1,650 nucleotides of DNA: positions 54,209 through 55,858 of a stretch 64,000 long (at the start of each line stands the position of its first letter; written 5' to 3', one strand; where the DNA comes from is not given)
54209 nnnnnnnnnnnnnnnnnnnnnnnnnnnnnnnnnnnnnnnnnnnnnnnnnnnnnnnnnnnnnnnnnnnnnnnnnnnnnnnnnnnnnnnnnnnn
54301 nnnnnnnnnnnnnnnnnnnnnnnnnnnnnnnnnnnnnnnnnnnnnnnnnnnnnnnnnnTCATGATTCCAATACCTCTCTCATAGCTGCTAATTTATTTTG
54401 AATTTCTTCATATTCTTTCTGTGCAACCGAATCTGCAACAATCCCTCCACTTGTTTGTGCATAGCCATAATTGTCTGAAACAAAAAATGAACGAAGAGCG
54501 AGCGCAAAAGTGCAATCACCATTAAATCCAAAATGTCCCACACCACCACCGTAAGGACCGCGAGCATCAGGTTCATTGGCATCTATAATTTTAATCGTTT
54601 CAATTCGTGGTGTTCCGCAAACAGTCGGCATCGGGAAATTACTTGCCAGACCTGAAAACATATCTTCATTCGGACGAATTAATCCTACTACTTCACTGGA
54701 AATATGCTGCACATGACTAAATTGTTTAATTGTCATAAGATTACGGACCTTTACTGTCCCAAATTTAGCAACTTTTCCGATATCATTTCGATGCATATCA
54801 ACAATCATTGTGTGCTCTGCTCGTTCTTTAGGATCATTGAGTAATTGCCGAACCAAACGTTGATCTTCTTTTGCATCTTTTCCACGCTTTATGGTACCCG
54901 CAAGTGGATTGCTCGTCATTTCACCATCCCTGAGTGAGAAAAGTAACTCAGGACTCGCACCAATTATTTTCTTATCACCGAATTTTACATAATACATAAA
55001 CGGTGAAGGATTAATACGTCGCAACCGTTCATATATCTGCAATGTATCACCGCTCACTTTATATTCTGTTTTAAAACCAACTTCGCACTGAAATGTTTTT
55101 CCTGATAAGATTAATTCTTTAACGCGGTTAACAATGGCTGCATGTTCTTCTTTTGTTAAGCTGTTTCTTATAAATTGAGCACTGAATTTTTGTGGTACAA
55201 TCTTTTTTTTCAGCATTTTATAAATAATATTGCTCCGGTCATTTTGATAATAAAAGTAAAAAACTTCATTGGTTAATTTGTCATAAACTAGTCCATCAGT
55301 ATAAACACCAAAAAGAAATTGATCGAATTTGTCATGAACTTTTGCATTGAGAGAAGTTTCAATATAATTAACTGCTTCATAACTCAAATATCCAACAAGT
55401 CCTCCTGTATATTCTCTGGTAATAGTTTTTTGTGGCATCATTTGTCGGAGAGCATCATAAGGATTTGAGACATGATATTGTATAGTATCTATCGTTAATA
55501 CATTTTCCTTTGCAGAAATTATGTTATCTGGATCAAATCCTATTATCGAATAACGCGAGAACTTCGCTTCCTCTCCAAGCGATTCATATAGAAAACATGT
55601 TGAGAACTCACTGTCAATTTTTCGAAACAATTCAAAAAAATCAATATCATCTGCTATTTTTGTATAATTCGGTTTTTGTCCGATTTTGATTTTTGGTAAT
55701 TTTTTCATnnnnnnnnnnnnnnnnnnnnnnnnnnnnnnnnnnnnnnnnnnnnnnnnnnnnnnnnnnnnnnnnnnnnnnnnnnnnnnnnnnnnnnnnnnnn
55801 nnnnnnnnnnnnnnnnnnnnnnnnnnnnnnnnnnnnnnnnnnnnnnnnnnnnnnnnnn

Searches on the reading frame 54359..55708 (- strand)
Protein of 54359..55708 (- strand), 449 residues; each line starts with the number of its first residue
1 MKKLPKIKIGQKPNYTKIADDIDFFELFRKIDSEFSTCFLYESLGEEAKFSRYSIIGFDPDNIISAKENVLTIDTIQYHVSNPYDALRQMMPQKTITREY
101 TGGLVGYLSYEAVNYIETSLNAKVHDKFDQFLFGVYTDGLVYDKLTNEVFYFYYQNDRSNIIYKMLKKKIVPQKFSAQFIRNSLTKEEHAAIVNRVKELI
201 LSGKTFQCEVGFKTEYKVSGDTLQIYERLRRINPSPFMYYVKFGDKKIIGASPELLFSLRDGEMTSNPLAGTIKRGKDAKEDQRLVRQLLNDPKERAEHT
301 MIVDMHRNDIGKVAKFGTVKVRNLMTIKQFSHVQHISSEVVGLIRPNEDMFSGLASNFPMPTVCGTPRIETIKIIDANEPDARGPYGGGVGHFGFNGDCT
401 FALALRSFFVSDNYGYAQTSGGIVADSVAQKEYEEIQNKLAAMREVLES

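Call 3: search_protein_families(library=pfam, proteins=[window:54359-55708:-])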
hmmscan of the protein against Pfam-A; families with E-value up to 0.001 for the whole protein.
window:54359-55708:- (449 aa): 2 families
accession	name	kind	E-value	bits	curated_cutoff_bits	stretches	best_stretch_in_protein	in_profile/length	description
PF00425.24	Chorismate_bind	-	1.2e-79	267.9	27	1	186-439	2-257/257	chorismate binding enzyme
PF04715.19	Anth_synt_I_N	-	2.9e-20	73.4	23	1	20-150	1-139/140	Anthranilate synthase component I, N terminal region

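Call 4: search_protein_families(library=ncbifam, proteins=[window:54359-55708:-])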
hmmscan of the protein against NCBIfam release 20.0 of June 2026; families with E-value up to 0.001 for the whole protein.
window:54359-55708:- (449 aa): 26 families (the best 25 are shown)
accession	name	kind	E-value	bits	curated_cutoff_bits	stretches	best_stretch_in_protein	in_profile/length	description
TIGR01820.1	TrpE-arch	equivalog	2.4e-122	409.4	512.05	1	25-447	2-448/449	anthranilate synthase component I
TIGR00564.1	trpE_most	equivalog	5.5e-114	381.7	517.7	1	25-447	7-454/455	anthranilate synthase component I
NF010087.0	PRK13572.1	equivalog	8.1e-96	321.3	580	1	21-447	8-431/435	anthranilate synthase component I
NF010089.0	PRK13574.1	equivalog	2.3e-95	320.1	527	1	19-445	7-416/421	anthranilate synthase component I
NF010086.0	PRK13571.1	equivalog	2.9e-86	290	693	2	177-444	221-494/510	anthranilate synthase component I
TIGR01824.1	PabB-clade2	equivalog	1e-75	255.3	408.55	1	177-442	83-354/355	aminodeoxychorismate synthase, component I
NF006563.0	PRK09070.1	equivalog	1.6e-73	247.9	514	1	18-447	7-444/447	aminodeoxychorismate synthase component I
TIGR00553.1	pabB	equivalog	2.7e-72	243.7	328.4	1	104-441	1-327/329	aminodeoxychorismate synthase component I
NF010082.0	PRK13567.1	equivalog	2.6e-70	237.4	576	1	40-446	26-466/468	anthranilate synthase component I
NF004610.0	PRK05940.1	equivalog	9.6e-66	222.4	568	1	45-448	45-460/467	anthranilate synthase component I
NF010079.0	PRK13564.1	equivalog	5.8e-60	203.6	471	1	80-443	120-507/521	anthranilate synthase component 1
NF005698.0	PRK07508.1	equivalog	8.9e-60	202.2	452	1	85-439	34-371/383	aminodeoxychorismate synthase component I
NF010081.0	PRK13566.1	equivalog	6.6e-54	183.3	645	1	85-448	140-508/729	anthranilate synthase component I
TIGR00565.1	trpE_proteo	equivalog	1.5e-53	182.4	494.65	1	81-443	105-489/498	anthranilate synthase component I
NF012009.0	PRK15465.1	equivalog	5.9e-53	180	622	1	47-448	40-452/453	aminodeoxychorismate synthase component 1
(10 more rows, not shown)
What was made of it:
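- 48378..55708 (-): Regulated genes trpE, trpG, trpD, trpC, trpF, trpB, trpA and trpS, overlapping or closely spaced. Pfam and NCBIfam (calls 3-4).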
